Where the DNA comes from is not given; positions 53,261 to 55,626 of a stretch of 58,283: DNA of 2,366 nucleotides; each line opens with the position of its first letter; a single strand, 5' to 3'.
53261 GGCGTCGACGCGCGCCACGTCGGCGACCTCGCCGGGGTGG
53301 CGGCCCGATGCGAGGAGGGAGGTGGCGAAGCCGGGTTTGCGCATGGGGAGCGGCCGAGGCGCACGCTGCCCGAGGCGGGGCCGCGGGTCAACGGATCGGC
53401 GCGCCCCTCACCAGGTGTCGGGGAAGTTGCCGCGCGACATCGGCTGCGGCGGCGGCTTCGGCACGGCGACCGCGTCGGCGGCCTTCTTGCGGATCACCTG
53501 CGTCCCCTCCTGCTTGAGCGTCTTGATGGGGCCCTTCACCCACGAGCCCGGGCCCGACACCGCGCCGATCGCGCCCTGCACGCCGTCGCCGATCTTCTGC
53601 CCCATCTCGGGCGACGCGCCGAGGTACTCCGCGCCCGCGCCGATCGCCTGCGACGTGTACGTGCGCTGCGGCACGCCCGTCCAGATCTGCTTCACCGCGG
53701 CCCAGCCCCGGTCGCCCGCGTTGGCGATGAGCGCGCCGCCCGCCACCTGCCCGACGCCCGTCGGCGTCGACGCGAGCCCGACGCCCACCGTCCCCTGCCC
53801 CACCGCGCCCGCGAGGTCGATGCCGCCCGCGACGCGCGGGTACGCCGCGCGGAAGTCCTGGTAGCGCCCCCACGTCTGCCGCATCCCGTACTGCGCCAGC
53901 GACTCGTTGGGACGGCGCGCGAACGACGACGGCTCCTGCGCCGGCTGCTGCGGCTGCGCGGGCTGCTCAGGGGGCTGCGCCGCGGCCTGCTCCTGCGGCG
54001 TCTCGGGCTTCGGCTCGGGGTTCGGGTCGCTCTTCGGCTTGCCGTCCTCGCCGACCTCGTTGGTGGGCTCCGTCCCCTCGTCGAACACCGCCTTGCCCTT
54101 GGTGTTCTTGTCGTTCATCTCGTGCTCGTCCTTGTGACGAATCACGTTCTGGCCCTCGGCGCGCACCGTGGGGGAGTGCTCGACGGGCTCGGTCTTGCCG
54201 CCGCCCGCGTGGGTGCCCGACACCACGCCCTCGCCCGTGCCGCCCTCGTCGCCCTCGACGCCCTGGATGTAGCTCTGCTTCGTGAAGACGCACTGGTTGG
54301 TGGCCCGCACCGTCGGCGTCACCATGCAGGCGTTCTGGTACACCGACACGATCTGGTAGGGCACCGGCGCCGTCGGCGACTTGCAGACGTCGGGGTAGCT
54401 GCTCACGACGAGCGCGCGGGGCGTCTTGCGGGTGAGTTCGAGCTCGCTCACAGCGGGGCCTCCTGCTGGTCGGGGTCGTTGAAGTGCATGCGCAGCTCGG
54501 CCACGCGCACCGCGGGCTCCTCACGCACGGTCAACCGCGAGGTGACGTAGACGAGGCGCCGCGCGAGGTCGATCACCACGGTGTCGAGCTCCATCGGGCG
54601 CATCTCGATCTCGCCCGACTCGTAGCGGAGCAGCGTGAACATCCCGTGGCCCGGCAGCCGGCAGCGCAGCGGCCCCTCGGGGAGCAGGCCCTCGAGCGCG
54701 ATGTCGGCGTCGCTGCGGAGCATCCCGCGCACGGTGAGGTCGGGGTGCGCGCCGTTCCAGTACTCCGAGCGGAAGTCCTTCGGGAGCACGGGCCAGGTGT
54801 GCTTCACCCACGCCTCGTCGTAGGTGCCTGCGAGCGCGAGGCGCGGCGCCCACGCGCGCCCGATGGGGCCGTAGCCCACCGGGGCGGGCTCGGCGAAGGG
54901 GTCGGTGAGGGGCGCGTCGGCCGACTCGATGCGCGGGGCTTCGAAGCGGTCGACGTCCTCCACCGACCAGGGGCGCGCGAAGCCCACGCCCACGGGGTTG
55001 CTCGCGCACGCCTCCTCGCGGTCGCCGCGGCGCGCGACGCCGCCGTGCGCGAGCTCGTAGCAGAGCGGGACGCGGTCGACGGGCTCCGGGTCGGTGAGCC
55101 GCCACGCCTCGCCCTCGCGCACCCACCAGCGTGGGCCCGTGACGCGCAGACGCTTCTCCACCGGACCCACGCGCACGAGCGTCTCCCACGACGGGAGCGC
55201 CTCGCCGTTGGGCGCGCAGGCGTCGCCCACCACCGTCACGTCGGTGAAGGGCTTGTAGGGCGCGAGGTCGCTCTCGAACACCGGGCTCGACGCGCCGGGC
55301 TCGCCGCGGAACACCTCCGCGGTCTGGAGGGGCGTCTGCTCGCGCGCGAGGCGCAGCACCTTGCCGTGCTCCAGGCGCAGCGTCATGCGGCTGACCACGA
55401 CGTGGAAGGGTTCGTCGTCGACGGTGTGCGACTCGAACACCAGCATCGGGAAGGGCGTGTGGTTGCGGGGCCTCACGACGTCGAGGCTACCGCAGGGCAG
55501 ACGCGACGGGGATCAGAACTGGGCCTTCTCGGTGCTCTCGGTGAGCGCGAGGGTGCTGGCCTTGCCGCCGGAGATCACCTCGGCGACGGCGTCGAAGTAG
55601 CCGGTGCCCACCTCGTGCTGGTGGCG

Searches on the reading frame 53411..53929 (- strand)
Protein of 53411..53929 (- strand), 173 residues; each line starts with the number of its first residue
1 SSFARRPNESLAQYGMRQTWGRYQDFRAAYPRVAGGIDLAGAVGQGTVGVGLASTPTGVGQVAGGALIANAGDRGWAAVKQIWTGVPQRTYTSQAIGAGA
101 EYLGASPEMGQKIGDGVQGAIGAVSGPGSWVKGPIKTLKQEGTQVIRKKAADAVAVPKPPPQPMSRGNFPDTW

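Call 16: search_protein_families(library=pfam, proteins=[window:53411-53929:-], max_evalue=1)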
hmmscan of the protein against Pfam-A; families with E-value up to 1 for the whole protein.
seq(173 aa): 0 families

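Call 27: search_protein_representatives(protein=window:53411-53926:-)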
Query: 172 residues. Proteins with E-value up to 0.001 (for the whole library): 97; up to 1e-10: 3; up to 1e-30: 1. The best 97 are listed.
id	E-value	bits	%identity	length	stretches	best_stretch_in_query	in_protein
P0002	5.1e-96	335.8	89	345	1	1-172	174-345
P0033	4.0e-17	78.8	33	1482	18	103-152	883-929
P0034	4.1e-12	62.5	44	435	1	28-131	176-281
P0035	7.2e-10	55.2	39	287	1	27-128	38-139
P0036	7.3e-10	55.2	43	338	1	28-136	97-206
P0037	1.3e-09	54.3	33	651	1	16-149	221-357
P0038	1.7e-08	50.8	40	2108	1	28-139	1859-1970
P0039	2.0e-08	50.5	38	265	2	28-116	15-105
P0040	5.2e-08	49.2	41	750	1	20-132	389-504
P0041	1.2e-07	48.0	34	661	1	28-135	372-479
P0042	1.4e-07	47.8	41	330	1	28-132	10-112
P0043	2.9e-07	46.8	33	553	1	19-172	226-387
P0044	3.5e-07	46.5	39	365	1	19-118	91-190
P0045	3.8e-07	46.4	34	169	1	27-125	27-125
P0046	4.0e-07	46.3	42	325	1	17-123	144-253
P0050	5.6e-07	45.8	41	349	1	22-127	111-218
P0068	8.2e-06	42.0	36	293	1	30-149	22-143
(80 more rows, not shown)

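Call 37: search_protein_families(library=pfam, alignment_id=A3, max_evalue=0.001)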
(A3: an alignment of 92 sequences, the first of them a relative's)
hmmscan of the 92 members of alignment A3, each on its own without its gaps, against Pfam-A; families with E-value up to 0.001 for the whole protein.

A. member 1, P0034 (435 aa): 0 families

B. families by the number of members that match (of 92 scanned): 34 families (the first 25 are shown)
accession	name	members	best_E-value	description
PF13988.11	DUF4225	13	2.2e-06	Protein of unknown function (DUF4225)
PF05593.20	RHS_repeat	4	4.8e-42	RHS Repeat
PF13665.11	Tox-PAAR-like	4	2e-26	Toxin PAAR-like domain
PF14021.12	TNT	3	1.4e-32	Tuberculosis necrotizing toxin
PF18431.6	RNAse_A_bac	3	2.1e-28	Bacterial CdiA-CT RNAse A domain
PF09533.15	DUF2380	3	1.9e-13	Predicted lipoprotein of unknown function (DUF2380)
PF20041.5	DUF6443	2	5.5e-08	Domain of unknown function (DUF6443)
PF01442.23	Apolipoprotein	2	2.6e-06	Apolipoprotein A1/A4/E domain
PF03527.20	RHS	2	0.00035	RHS protein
PF03534.18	SpvB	1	1.6e-102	Salmonella virulence plasmid 65kDa B protein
PF01223.29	Endonuclease_NS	1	1.8e-37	DNA/RNA non-specific endonuclease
PF12256.14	TcdB_toxin_midN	1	8e-32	Insecticide toxin TcdB middle/N-terminal region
PF12255.14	TcdB_toxin_midC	1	7.3e-31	Insecticide toxin TcdB middle/C-terminal region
PF13699.11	eCIS_core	1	9e-31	eCIS core domain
PF15532.11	Ntox30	1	1.8e-27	Bacterial toxin 30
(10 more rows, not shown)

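Call 59: search_protein_families(library=pfam, proteins=[P0050, P0068, P0042], max_evalue=0.1)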
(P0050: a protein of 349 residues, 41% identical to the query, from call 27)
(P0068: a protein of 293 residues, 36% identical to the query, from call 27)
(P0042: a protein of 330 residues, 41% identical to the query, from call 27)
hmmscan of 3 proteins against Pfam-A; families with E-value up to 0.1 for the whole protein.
P0050 (349 aa): 1 family
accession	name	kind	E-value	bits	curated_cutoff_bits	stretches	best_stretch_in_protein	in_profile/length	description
PF14431.12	YwqJ-deaminase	-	0.035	14.7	25.9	0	322-341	118-137/138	YwqJ-like deaminase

P0068 (293 aa): 1 family
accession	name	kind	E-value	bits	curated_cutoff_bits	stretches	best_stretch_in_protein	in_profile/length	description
PF13988.11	DUF4225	-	0.012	15.5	25.9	1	24-113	47-133/165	Protein of unknown function (DUF4225)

P0042 (330 aa): 1 family
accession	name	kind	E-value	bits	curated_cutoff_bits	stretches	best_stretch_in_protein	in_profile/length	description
PF13988.11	DUF4225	-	0.00013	21.9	25.9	1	14-102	47-132/165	Protein of unknown function (DUF4225)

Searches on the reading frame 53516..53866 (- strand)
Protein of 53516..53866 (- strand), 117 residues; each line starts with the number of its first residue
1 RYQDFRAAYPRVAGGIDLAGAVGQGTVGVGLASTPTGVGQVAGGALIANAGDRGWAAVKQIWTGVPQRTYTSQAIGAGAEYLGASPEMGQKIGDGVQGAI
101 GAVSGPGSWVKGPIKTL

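Call 43: find_homologous_proteins(query=A4, max_evalue=0.001)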
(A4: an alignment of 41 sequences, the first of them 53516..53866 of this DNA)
Query A4 (41 sequences) (117 aa, profile of the alignment): 11 proteins with E <= 0.001 among 8000 candidates.
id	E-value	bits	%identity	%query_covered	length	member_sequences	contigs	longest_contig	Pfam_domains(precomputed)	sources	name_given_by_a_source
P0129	3.7e-26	109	32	84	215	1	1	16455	-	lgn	-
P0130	2.1e-25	107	32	64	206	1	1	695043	-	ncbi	ncbi:MAG: RHS repeat-associated core domain-containing protein [Chitinophagaceae bacterium]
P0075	9.5e-25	105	41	75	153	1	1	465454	-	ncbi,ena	-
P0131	9.3e-22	95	37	70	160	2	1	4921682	-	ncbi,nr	ncbi:DUF4225 domain-containing protein [Chryseobacterium sp. D764]|nr:DUF4225 domain-containing prot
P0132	8.1e-21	92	33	76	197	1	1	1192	-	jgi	jgi:hypothetical protein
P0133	3.9e-20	90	35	39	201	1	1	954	PF14412.13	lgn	-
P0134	4.3e-18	83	32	64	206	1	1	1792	-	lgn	-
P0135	8.2e-18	82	44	43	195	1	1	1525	-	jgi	jgi:hypothetical protein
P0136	3.6e-17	80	38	52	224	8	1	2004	-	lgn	-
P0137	6.4e-17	80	32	78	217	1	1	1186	-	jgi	jgi:hypothetical protein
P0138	2.0e-15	75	41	50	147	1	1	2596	-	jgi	jgi:hypothetical protein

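Call 44: search_solved_structures(query=A4, max_evalue=10, show_alignments=3)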
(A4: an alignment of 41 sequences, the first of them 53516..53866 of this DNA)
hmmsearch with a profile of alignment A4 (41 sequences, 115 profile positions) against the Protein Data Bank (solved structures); distinct sequences matched with E-value up to 10: 1.
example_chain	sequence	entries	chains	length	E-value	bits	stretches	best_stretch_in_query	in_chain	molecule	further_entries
3fbl_A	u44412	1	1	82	1.1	12.7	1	69-95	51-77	Putative uncharacterized protein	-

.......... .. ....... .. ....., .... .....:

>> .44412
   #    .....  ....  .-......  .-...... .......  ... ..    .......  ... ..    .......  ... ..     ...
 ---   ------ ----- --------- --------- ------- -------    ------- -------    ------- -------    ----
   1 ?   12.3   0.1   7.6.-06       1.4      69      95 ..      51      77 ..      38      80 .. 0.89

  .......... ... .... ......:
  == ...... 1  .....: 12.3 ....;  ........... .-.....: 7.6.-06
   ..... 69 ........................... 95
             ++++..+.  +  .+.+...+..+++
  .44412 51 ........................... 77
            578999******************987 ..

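Call 51: predict_structure(alignment_id=A4)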
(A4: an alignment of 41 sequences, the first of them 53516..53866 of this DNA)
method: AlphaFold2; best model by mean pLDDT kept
length: 117 residues; sequences in the alignment: 41
mean_pLDDT: 80.6   pTM: 0.65
mean pLDDT of the five models: 80.6, 77.9, 75.0, 67.3, 66.6
residues with pLDDT >= 90: 40; 70-90: 56; 50-70: 8; < 50: 13
segments of 3 or more residues with pLDDT < 50: 105-117
pLDDT, mean of each block of 10 residues (from residue 1): 79 90 91 90 90 93 89 83 86 74 50 39
secondary structure, 60 per line:
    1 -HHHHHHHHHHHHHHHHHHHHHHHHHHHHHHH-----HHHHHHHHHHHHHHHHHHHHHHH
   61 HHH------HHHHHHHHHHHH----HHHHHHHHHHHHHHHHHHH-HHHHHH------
elements in order: H2-32 H38-63 H70-81 H86-104 H106-111

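Call 59: search_protein_families(library=pfam, proteins=[P0131, P0129], max_evalue=0.1)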
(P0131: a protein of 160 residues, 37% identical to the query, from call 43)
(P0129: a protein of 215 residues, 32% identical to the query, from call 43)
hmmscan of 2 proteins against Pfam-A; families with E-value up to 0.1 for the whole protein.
P0131 (160 aa): 1 family
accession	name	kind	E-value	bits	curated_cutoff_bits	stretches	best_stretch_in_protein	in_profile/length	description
PF13988.11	DUF4225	-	0.00066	19.6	25.9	1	9-91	53-138/165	Protein of unknown function (DUF4225)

P0129 (215 aa): 2 families
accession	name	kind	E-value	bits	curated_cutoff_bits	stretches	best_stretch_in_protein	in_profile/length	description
PF13988.11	DUF4225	-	4.9e-05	23.2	25.9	1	39-136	48-140/165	Protein of unknown function (DUF4225)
PF10941.13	DUF2620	-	0.0072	17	25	1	61-121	50-108/115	Protein of unknown function DUF2620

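Call 60: fold_search(model_id=the predicted structure, library=pdb)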
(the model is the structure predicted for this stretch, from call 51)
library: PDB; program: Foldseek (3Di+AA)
matches with E <= 10: 33; with E <= 0.001: 0
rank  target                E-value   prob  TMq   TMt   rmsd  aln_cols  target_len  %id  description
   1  7sss_E                2.5e+00  0.35  0.40  0.29  11.3       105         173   17  Structure of the NADH-bound human COQ7:COQ9 complex by single-particle electron cryo-microscopy (released 2022-11-02)
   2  4u4t                  2.6e+00  0.12  0.28  0.10  13.6       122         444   17  Structure of a nitrate/nitrite antiporter NarK in nitrate-bound inward-open state (released 2015-07-15)
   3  8i6v_C                3.1e+00  0.35  0.42  0.48  11.3       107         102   18  Cryo-EM structure of the polyphosphate polymerase VTC complex(Vtc4/Vtc3/Vtc1) (released 2023-03-01)
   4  4k0d_A                4.3e+00  0.12  0.38  0.32  13.5       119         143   17  Periplasmic sensor domain of sensor histidine kinase, Adeh_2942 (released 2013-06-12)
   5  9raz_D                4.5e+00  0.10  0.21  0.07   5.8        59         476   24  Streptococcus pyogenes GapN in complex with NADP and glyceraldehyde-3-phosphate (released 2025-07-30)
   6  7pkc_A                5.0e+00  0.10  0.21  0.07   5.7        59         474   24  Streptococcus pyogenes Apo-GapN C284S variant (released 2022-03-16)
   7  8i6v_B                5.0e+00  0.07  0.25  0.29  12.2       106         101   17  Cryo-EM structure of the polyphosphate polymerase VTC complex(Vtc4/Vtc3/Vtc1) (released 2023-03-01)
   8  3zhw_A                5.8e+00  0.09  0.33  0.26   8.9       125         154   13  X-ray Crystallographic Structural Characteristics of Arabidopsis Hemoglobin I and their Functional Implications (released 2013-03-06)
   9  9dla_C                5.8e+00  0.09  0.19  0.08   6.0        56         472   21  Streptococcus pneumoniae GAPN with NADP+ (released 2025-09-24)
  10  9dla_A                5.8e+00  0.09  0.19  0.08   6.0        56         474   21  Streptococcus pneumoniae GAPN with NADP+ (released 2025-09-24)
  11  7pkj_C                5.8e+00  0.09  0.20  0.07   5.8        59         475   24  Streptococcus pyogenes apo GapN (released 2022-03-16)
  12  5mm1                  6.1e+00  0.10  0.29  0.12  10.6       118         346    9  Dolichyl phosphate mannose synthase in complex with GDP and dolichyl phosphate mannose (released 2017-08-09)
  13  4k0d_B                6.5e+00  0.09  0.36  0.31  13.9       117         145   15  Periplasmic sensor domain of sensor histidine kinase, Adeh_2942 (released 2013-06-12)
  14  4jre_D                6.5e+00  0.08  0.28  0.11  13.3       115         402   18  Crystal structure of nitrate/nitrite exchanger NarK with nitrite bound (released 2013-05-15)
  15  8et6_A                6.8e+00  0.08  0.34  0.09  13.4       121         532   12  Cryo-EM structure of the organic cation transporter 1 in the apo state (released 2023-05-31)
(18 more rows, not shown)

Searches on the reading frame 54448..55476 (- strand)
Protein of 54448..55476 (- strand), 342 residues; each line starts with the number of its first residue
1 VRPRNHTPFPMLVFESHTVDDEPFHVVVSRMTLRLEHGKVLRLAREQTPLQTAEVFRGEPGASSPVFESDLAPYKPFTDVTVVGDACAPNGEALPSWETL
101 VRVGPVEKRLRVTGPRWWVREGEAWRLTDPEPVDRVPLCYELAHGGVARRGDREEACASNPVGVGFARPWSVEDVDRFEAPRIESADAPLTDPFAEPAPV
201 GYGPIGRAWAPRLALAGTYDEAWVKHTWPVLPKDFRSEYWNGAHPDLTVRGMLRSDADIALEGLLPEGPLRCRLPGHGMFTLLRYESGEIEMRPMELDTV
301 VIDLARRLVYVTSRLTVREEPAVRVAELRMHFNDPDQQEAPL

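Call 3: search_protein_families(library=pfam, proteins=[window:54448-55476:-], max_evalue=0.01)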
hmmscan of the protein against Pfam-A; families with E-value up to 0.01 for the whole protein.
window:54448-55476:- (342 aa): 1 family
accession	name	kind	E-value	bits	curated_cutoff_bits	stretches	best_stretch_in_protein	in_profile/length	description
PF09937.14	DUF2169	-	4.3e-85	286.1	25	1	24-314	5-294/294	Uncharacterized protein conserved in bacteria (DUF2169)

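Call 4: search_protein_families(library=ncbifam, proteins=[window:54448-55476:-], max_evalue=0.01)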
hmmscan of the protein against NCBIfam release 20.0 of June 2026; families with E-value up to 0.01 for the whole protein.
window:54448-55476:- (342 aa): 0 families

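Call 22: find_related_loci(query=window:54448-55476:-, collection=genome_contigs, flank=10000)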
Query window:54448-55476:- (342 aa) in genome_contigs; peptide patterns used: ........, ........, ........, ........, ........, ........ (x = any residue, [..] = any of these).
31 stretches matched a pattern; 1 encode a relative of the query (tblastn E <= 1e-3); 1 distinct loci.
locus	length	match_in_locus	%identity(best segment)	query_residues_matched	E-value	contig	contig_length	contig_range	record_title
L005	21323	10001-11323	32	1-333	2e-52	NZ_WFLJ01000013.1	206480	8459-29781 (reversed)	Janthinobacterium sp. FT68W NODE_13_length_206480_cov_23.784229_13, whole genome shotgun sequence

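Call 26: find_encoding_contigs(protein=window:54448-55446:-, flank=10000, max_places=10)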
Protein window:54448-55446:- (332 aa): no gene with exactly this product is on record in the collection.
